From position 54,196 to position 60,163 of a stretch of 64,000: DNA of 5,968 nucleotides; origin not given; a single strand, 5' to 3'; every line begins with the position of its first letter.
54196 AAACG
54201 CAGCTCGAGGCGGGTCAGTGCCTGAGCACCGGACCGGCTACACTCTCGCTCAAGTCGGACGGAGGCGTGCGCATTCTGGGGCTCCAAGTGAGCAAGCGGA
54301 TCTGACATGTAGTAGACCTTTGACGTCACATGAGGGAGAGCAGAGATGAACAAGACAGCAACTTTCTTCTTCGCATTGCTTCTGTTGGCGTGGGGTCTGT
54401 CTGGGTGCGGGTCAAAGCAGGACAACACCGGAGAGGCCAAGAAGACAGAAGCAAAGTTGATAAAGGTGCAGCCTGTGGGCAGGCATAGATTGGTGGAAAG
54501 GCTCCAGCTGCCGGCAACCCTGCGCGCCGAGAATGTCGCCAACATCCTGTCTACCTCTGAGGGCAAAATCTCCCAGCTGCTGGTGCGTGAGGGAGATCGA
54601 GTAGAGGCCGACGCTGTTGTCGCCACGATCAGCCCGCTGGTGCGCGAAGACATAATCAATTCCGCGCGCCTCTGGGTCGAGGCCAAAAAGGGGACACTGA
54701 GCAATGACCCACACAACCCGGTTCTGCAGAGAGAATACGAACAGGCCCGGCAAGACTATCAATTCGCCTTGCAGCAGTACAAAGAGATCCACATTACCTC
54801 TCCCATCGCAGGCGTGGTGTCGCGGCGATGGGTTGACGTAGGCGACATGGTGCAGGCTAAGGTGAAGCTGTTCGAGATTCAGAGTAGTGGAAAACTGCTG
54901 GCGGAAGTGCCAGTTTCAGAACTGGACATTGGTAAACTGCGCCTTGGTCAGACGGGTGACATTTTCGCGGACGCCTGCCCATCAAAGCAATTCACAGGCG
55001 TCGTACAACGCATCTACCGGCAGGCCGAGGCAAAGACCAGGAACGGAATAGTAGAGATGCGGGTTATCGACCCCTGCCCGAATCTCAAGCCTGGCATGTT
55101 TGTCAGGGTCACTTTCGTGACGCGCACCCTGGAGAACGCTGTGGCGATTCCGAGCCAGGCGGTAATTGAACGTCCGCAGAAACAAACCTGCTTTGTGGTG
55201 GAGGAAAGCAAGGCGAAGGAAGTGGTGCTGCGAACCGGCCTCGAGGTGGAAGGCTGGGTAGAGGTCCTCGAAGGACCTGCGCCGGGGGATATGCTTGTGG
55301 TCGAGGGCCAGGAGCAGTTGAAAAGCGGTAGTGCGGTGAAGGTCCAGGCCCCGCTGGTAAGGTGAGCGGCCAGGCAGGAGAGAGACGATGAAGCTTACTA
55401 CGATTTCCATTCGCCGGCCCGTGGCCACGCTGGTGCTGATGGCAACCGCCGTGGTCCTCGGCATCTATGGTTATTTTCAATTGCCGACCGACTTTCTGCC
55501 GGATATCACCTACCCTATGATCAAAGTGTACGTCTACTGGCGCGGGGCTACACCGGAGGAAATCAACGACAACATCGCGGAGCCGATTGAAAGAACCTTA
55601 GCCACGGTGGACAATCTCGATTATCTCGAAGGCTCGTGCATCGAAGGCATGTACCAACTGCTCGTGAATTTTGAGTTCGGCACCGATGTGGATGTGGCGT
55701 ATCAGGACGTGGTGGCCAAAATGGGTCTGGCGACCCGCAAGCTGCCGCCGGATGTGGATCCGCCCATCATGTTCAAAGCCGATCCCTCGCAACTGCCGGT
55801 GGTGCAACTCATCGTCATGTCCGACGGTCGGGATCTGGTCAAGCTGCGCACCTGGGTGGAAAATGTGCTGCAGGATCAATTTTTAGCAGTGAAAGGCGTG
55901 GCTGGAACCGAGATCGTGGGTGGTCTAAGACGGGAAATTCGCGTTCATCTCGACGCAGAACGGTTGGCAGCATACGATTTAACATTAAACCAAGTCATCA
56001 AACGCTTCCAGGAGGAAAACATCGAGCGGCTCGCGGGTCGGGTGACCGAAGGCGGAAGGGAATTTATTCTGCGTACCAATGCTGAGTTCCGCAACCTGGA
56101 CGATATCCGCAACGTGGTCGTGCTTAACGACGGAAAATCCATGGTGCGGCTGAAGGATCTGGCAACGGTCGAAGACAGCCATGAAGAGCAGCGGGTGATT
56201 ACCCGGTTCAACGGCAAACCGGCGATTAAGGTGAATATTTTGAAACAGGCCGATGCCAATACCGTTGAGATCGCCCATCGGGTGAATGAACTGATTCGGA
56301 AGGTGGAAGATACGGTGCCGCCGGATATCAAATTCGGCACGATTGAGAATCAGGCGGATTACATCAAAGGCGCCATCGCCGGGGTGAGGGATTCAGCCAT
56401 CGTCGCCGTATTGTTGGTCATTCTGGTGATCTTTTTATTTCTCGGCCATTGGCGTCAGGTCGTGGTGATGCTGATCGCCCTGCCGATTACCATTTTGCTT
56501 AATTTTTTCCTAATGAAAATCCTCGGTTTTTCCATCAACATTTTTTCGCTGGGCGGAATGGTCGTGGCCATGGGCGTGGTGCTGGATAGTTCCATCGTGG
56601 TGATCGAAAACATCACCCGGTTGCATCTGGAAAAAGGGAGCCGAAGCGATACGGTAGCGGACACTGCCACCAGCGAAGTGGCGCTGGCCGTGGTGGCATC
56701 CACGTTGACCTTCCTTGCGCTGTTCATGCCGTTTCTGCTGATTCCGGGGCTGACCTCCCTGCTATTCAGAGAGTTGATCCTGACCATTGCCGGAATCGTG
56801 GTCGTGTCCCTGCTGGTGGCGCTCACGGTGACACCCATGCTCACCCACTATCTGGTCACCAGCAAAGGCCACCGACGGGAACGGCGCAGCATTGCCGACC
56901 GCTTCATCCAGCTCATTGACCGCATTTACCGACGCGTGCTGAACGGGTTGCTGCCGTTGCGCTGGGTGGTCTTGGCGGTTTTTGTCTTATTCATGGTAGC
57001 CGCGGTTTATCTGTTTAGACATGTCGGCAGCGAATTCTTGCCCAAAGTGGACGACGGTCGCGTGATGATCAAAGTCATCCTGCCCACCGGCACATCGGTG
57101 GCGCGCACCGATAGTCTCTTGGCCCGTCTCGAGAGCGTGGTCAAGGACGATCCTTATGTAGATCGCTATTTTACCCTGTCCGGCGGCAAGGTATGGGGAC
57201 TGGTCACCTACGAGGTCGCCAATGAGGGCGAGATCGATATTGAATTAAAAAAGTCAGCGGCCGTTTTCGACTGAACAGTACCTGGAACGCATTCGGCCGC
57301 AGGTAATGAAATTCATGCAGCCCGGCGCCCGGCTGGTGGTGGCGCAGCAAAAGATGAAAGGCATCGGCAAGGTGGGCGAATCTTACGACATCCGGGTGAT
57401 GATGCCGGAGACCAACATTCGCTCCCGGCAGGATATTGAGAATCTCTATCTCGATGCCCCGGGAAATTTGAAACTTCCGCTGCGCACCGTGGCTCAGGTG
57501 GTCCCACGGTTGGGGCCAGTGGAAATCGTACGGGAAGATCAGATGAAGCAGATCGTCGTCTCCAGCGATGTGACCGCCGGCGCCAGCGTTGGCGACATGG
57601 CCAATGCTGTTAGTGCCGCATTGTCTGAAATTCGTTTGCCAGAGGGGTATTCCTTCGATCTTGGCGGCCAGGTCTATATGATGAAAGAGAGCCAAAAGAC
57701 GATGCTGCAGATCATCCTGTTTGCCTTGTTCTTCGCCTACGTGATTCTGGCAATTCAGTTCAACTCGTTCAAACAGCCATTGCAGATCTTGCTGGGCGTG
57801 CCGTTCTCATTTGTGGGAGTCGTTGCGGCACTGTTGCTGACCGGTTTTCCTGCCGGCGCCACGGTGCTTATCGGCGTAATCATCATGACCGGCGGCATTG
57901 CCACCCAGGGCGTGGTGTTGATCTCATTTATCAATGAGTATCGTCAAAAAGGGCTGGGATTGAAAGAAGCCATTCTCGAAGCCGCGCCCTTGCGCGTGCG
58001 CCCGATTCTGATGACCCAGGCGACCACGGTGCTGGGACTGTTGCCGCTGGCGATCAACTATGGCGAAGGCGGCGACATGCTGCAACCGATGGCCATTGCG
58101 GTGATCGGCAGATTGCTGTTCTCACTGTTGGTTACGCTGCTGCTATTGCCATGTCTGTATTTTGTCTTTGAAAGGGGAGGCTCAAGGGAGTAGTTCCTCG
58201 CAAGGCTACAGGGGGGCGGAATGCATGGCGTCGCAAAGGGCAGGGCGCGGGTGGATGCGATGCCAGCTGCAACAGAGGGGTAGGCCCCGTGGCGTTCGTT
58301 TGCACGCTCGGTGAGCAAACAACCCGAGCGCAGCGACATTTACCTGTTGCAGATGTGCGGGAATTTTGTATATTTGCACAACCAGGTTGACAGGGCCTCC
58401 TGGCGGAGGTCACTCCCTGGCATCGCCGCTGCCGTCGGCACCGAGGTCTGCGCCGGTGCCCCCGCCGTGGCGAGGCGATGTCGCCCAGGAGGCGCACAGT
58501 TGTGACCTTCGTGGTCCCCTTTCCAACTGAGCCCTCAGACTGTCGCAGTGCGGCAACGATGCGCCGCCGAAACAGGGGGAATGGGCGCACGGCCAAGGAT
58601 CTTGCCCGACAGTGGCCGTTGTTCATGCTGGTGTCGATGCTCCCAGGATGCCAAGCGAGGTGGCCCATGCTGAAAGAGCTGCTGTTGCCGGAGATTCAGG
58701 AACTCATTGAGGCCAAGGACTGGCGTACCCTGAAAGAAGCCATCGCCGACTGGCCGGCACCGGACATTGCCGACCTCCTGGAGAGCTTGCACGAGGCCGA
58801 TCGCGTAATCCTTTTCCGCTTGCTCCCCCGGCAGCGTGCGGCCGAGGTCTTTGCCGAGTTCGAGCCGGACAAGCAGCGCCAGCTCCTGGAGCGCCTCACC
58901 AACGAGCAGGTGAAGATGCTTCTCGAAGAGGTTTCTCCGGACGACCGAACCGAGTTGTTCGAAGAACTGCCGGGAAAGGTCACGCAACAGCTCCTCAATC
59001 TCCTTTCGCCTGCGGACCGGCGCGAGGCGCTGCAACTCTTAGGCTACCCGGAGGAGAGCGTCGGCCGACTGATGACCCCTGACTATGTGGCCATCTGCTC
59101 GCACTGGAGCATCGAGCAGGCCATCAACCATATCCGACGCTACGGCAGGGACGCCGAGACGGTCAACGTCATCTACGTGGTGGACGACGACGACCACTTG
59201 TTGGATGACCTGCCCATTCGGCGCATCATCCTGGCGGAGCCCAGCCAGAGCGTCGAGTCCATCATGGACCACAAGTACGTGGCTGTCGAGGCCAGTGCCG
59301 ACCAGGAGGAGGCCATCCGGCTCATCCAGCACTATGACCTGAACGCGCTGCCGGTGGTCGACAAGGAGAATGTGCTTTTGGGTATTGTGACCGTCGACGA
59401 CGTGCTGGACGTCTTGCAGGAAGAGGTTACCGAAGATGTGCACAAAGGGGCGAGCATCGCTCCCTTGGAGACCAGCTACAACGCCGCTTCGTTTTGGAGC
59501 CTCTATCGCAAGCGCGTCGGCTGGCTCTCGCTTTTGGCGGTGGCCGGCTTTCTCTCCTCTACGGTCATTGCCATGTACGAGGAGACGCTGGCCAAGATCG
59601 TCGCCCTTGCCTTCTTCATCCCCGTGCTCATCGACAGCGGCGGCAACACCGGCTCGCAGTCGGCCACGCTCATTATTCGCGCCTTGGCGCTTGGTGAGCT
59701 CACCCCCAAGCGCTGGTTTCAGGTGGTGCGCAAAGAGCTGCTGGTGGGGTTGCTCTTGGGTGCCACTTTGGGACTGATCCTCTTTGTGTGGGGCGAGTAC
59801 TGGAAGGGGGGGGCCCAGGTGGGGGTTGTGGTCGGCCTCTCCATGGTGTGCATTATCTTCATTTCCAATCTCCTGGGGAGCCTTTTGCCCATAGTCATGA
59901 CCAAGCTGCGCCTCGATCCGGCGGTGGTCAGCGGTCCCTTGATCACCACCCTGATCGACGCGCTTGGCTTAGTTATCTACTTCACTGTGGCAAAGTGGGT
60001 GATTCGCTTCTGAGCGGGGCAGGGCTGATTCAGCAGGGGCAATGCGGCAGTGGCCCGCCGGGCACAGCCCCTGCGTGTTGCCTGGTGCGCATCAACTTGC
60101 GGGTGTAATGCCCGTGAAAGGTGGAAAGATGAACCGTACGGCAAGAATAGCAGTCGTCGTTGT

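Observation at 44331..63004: Five in-frame nonsense codons (4 TAG, 1 TGA) in otherwise intact genes, all reachable by one transition from a sense codon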

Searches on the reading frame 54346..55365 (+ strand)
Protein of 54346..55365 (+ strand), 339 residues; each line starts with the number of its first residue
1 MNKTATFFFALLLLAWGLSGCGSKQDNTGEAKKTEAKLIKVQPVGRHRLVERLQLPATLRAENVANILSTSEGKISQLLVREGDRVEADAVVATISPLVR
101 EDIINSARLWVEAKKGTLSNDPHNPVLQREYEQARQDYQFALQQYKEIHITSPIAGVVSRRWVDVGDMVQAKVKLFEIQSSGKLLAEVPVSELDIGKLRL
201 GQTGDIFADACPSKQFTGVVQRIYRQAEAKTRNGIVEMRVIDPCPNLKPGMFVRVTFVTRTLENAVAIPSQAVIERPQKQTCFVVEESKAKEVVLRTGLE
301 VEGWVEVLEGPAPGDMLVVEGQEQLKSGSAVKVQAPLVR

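Call 12: search_protein_families(library=pfam, proteins=[window:54346-55362:+], max_evalue=0.01)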
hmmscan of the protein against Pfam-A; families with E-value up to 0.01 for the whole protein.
window:54346-55362:+ (339 aa): 5 families
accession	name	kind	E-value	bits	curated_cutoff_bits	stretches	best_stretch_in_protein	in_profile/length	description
PF16576.10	HlyD_D23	-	1.4e-22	80.5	30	1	62-253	17-214/214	Barrel-sandwich domain of CusB or HlyD membrane-fusion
PF13437.12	HlyD_3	-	1.6e-17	64.6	22.2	1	150-250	2-106/106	HlyD family secretion protein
PF00364.28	Biotin_lipoyl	-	9.2e-06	25.8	22.1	0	66-95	44-73/73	Biotin-requiring enzyme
PF12700.13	HlyD_2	-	0.00033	19.9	25.1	0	214-289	294-364/416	HlyD family secretion protein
PF13533.13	Biotin_lipoyl_2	-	0.0029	17.8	29.8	0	71-89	7-25/32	Biotin-lipoyl like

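Call 16: find_encoding_contigs(protein=window:54346-55365:+, flank=10000, max_places=10)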
Protein window:54346-55365:+ (339 aa): 2 contigs read that carry it; 1 place shown.
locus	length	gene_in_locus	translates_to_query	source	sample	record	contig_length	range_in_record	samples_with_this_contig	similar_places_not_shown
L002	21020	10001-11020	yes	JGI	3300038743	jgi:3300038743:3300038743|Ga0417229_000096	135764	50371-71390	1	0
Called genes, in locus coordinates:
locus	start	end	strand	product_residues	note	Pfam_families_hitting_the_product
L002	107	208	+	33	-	-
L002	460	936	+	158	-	PF02596:DUF169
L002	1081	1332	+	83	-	PF08859:DGC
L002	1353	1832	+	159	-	PF02579:Nitro_FeMo-Co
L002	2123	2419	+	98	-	-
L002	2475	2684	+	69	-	-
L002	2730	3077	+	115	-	-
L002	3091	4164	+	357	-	PF01883:FeS_assembly_P, PF01656:CbiA, PF10609:ParA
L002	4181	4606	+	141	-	PF08859:DGC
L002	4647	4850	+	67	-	PF09723:Zn_ribbon_8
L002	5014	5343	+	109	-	PF03807:F420_oxidored (weak)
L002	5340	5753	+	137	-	-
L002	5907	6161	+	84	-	-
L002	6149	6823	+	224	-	PF01925:TauE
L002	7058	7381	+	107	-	-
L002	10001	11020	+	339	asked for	PF25919:BSH_CusB (faint), PF00364:Biotin_lipoyl (faint), PF25917:BSH_RND, PF25973:BSH_CzcB (faint), PF25984:BSH_YknX (faint), PF25954:Beta-barrel_RND_2, PF25989:YknX_C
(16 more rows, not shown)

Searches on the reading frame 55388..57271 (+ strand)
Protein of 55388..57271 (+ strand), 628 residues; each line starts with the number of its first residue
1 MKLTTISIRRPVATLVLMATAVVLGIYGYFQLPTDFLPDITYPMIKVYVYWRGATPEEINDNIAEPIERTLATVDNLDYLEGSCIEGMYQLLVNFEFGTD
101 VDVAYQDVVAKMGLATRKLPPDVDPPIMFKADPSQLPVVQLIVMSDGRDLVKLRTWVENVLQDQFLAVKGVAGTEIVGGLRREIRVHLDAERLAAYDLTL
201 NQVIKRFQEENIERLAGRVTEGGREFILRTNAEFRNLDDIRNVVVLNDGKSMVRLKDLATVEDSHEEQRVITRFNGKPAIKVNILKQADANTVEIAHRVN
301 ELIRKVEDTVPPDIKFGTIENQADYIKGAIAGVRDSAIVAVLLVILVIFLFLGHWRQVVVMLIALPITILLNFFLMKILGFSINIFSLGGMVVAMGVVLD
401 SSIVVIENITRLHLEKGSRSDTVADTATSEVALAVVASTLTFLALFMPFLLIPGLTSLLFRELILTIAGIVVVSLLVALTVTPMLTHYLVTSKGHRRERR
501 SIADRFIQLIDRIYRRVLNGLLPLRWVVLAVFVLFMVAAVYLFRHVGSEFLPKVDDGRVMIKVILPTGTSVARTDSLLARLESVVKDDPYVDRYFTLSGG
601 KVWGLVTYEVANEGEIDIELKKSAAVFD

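Call 12: search_protein_families(library=pfam, proteins=[window:55388-57271:+], max_evalue=0.01)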
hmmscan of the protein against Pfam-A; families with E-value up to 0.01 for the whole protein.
window:55388-57271:+ (628 aa): 2 families
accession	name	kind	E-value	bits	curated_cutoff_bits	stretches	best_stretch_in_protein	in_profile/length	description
PF00873.25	ACR_tran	-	7.1e-163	544.2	28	1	5-622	3-622/1021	AcrB/AcrD/AcrF family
PF03176.21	MMPL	-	2.8e-05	23.7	20.5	1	279-506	87-318/333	MMPL family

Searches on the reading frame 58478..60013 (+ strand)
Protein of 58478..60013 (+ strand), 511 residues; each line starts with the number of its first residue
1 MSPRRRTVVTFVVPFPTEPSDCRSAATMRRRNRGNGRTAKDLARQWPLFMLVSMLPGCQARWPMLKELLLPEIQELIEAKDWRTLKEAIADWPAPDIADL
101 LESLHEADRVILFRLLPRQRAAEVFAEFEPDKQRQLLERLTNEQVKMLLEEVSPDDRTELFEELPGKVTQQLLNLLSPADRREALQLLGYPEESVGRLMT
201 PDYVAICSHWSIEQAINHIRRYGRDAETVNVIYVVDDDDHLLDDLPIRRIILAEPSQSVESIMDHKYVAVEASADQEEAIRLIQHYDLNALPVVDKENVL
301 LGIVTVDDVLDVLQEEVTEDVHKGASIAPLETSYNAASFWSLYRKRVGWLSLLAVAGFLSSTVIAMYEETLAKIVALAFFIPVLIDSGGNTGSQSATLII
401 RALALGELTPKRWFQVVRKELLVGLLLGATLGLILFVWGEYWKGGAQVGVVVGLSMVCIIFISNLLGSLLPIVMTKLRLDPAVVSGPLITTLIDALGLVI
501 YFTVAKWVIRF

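Call 12: search_protein_families(library=pfam, proteins=[window:58478-60010:+], max_evalue=0.01)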
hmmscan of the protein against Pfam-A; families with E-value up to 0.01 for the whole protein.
window:58478-60010:+ (511 aa): 3 families
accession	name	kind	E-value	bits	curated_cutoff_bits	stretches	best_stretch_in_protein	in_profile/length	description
PF01769.21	MgtE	-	4.6e-39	134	27.6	1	381-504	1-125/125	Divalent cation transporter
PF03448.22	MgtE_N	-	5.5e-29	101.1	25.9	1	95-193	4-102/102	MgtE intracellular N domain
PF00571.33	CBS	-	8.9e-19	68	24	2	259-314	1-56/57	CBS domain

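Call 14: find_encoding_contigs(protein=window:58478-60013:+, flank=10000, max_places=10)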
Protein window:58478-60013:+ (511 aa): no gene with exactly this product is on record in the collection.
